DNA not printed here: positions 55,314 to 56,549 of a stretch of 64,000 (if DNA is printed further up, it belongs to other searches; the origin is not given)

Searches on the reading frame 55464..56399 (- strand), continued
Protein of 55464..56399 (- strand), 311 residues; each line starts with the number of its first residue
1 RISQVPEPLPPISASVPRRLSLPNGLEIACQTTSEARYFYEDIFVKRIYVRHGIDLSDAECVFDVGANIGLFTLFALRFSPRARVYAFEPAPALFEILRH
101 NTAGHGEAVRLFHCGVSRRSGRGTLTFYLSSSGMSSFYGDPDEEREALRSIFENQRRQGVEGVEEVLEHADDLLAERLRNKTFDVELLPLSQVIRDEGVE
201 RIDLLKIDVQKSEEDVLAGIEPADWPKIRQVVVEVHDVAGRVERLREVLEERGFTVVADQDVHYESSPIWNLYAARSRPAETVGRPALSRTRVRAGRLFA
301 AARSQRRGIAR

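Call 84: find_encoding_contigs(protein=P0240, flank=8000, max_places=1)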
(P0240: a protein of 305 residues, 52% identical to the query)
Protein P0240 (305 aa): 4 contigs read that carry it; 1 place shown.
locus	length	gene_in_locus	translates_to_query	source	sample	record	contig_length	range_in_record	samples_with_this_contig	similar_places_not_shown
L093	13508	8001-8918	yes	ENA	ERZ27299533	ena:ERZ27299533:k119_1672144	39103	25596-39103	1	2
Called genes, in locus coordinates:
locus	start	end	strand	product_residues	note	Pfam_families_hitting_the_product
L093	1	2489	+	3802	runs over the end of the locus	PF00501:AMP-binding, PF23024:AMP-dom_DIP2-like, PF00668:Condensation, PF00501:AMP-binding, PF13193:AMP-binding_C, PF00550:PP-binding, PF00668:Condensation, PF00501:AMP-binding, +7 more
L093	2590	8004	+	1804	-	PF00668:Condensation, PF13193:AMP-binding_C (faint), PF00501:AMP-binding, PF00296:Bac_luciferase, PF00501:AMP-binding, PF05050:Methyltransf_21, PF00550:PP-binding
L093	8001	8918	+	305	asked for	PF05050:Methyltransf_21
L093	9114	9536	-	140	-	PF01582:TIR (weak), PF13676:TIR_2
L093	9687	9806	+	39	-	-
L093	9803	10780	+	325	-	PF01548:DEDD_Tnp_IS110, PF02371:Transposase_20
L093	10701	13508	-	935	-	?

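Call 87: search_solved_structures(query=window:55467-56387:-, max_evalue=0.01)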
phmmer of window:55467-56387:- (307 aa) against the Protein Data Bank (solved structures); distinct sequences matched with E-value up to 0.01: 0.

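Call 97: find_related_loci(query=window:55467-56387:-, collection=metagenome_contigs, flank=7000)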
Query window:55467-56387:- (307 aa) in metagenome_contigs; peptide patterns used: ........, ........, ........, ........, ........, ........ (x = any residue, [..] = any of these).
381 stretches matched a pattern; 1 encode a relative of the query (tblastn E <= 1e-3); 1 distinct loci.
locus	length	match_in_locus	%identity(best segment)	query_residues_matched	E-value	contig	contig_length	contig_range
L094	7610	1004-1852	55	5-284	9e-95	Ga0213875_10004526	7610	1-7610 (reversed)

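Call 110: find_encoding_contigs(protein=P0142, flank=8000, max_places=1)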
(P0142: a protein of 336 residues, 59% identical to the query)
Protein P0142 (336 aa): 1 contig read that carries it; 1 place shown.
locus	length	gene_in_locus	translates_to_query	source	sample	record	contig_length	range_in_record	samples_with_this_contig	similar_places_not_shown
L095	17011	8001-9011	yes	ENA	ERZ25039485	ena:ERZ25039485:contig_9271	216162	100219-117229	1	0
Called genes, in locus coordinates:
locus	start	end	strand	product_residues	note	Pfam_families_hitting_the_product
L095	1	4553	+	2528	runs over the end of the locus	PF00668:Condensation, PF00501:AMP-binding, PF13193:AMP-binding_C, PF00550:PP-binding, PF00668:Condensation, PF00501:AMP-binding, PF00296:Bac_luciferase, PF00501:AMP-binding, +2 more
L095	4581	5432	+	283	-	PF02737:3HCDH_N, PF00725:3HCDH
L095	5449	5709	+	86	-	PF00550:PP-binding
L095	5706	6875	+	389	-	PF02771:Acyl-CoA_dh_N, PF02770:Acyl-CoA_dh_M, PF00441:Acyl-CoA_dh_1, PF08028:Acyl-CoA_dh_2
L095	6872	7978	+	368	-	PF13419:HAD_2 (faint), PF00702:Hydrolase (weak)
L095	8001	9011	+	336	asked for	PF05050:Methyltransf_21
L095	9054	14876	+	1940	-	PF00109:ketoacyl-synt, PF02801:Ketoacyl-synt_C, PF16197:KAsynt_C_assoc, PF22336:RhiE-like_linker, PF22621:CurL-like_PKS_C, PF00698:Acyl_transf_1, PF21394:Beta-ketacyl_N, PF00106:adh_short, +5 more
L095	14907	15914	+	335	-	PF00291:PALP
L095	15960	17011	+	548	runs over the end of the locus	PF00664:ABC_membrane, PF00005:ABC_tran, PF13304:AAA_21 (faint)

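Call 112: search_protein_representatives(protein=window:55467-56387:-)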
Query: 307 residues. Proteins with E-value up to 0.001 (for the whole library): 31982; up to 1e-10: 4802; up to 1e-30: 1829. The best 150 are listed.
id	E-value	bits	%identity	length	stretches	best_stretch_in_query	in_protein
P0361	4.5e-165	564.3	38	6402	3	15-280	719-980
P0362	3.2e-133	459.8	46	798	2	15-276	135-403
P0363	5.2e-130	449.3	44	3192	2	15-274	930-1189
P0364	4.8e-125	433.0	46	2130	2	11-282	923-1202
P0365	2.7e-124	430.5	45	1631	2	16-296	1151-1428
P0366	1.0e-118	412.2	44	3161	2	18-280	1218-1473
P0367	2.0e-117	408.0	44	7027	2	17-291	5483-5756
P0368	5.1e-116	403.3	43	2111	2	17-284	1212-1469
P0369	1.2e-115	402.1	41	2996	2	14-305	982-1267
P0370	1.4e-111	388.8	42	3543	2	16-297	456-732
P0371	3.2e-103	361.3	38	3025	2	16-273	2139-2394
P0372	9.1e-98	343.4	54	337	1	10-303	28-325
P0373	4.9e-97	341.0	38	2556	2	14-273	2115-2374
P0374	3.7e-96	338.1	37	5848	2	14-286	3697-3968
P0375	1.5e-91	323.0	37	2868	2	5-287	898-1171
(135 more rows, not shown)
